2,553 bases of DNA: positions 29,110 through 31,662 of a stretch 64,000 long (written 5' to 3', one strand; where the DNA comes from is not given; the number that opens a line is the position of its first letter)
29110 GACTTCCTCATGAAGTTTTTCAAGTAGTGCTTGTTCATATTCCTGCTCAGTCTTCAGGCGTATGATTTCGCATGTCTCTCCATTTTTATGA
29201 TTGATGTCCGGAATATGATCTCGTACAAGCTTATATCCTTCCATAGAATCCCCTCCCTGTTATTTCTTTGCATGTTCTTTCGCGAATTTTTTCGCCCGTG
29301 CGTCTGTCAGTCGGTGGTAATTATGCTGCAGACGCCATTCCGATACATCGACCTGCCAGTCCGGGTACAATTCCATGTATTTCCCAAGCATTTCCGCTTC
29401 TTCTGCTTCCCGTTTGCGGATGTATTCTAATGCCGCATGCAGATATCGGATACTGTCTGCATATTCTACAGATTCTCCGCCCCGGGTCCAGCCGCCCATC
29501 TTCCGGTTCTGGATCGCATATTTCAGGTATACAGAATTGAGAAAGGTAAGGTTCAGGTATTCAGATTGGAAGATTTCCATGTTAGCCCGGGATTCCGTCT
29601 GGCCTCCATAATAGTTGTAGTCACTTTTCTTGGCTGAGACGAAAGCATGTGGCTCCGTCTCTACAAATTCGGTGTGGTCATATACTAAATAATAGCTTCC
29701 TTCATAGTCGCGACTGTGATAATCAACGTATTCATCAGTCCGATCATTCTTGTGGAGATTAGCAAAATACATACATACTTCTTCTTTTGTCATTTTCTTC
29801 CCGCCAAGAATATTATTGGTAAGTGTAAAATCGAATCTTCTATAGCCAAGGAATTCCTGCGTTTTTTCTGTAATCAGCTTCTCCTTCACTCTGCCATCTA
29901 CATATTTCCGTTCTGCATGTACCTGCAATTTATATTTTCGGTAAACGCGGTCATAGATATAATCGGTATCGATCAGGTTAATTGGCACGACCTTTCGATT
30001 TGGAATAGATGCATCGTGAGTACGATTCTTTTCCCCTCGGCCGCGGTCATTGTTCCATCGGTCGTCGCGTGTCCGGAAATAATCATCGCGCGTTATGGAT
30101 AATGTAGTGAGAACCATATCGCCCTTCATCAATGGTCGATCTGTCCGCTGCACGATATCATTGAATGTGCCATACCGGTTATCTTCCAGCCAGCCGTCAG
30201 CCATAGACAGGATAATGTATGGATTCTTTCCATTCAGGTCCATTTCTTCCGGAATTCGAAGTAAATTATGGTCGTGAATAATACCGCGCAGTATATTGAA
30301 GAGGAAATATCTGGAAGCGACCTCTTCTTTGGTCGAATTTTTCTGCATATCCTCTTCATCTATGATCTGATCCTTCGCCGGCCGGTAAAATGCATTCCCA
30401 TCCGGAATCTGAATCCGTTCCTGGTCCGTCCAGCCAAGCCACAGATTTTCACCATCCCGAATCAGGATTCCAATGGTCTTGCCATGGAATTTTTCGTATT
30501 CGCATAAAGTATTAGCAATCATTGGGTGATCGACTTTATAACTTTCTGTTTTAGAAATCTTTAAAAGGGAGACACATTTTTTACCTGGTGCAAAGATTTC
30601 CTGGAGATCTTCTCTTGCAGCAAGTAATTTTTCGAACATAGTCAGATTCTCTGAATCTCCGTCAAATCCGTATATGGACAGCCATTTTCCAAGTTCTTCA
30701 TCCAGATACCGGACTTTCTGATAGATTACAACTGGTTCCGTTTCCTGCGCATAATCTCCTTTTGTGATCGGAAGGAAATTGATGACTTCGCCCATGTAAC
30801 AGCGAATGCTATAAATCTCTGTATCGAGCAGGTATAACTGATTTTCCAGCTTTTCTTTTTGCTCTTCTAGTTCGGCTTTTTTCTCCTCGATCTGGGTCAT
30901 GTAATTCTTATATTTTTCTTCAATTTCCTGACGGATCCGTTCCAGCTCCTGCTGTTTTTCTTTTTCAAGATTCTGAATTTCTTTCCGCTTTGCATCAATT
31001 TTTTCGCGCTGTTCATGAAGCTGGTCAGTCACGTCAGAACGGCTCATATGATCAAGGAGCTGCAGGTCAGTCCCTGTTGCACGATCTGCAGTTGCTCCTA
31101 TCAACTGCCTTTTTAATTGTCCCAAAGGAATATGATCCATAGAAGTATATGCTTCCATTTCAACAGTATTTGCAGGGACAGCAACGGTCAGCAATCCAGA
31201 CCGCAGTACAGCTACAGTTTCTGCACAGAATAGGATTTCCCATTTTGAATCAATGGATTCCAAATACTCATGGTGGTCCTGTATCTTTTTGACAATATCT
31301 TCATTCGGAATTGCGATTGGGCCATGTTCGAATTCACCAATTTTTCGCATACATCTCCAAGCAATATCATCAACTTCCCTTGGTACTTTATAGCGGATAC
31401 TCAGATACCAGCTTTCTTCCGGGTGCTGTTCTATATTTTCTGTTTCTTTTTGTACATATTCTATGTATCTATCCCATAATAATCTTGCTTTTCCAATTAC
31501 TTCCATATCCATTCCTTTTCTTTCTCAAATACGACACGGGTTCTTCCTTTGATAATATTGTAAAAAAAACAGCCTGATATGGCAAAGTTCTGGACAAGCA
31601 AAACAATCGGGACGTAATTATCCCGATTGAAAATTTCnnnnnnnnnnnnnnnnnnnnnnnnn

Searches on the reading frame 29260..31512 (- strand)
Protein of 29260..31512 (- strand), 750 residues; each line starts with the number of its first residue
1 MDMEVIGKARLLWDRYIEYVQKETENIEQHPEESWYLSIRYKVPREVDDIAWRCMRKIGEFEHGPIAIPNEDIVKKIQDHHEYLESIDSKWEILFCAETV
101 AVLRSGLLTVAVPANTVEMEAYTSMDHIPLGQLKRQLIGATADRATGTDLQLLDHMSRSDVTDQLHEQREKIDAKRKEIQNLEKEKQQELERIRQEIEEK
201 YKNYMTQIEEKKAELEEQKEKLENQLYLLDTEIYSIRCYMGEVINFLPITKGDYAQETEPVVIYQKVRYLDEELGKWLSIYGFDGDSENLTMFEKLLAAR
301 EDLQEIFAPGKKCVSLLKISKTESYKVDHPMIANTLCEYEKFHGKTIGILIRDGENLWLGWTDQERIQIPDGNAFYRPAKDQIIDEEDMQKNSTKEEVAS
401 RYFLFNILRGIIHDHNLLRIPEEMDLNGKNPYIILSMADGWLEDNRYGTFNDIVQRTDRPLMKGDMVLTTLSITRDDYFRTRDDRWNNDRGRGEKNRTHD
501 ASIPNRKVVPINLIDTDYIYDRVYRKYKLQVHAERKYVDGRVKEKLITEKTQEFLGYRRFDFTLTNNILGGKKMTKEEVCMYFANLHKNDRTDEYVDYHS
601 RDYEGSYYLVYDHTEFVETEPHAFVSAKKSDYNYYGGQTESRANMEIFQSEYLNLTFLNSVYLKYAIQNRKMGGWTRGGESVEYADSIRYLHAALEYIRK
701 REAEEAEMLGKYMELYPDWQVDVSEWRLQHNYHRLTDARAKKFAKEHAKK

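Call 50: search_protein_families(library=pfam, proteins=[window:29260-31512:-], max_evalue=0.001)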
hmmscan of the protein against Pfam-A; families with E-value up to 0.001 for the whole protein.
window:29260-31512:- (750 aa): 2 families
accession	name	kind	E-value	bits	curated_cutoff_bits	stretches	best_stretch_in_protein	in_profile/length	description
PF11068.13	YlqD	-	0.00022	22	27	1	157-258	17-115/131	YlqD protein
PF03961.19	FapA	-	0.00098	19.2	31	0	136-225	133-229/272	Flagellar Assembly Protein A beta solenoid domain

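Call 101: search_protein_families(library=phrogs, proteins=[window:29260-31512:-], max_evalue=0.001)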
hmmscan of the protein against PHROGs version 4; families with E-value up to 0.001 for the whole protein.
window:29260-31512:- (750 aa): 1 family
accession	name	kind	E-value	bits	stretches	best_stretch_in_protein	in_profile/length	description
phrog_10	-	head and packaging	0.0001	22.4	1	126-224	234-323/752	major head protein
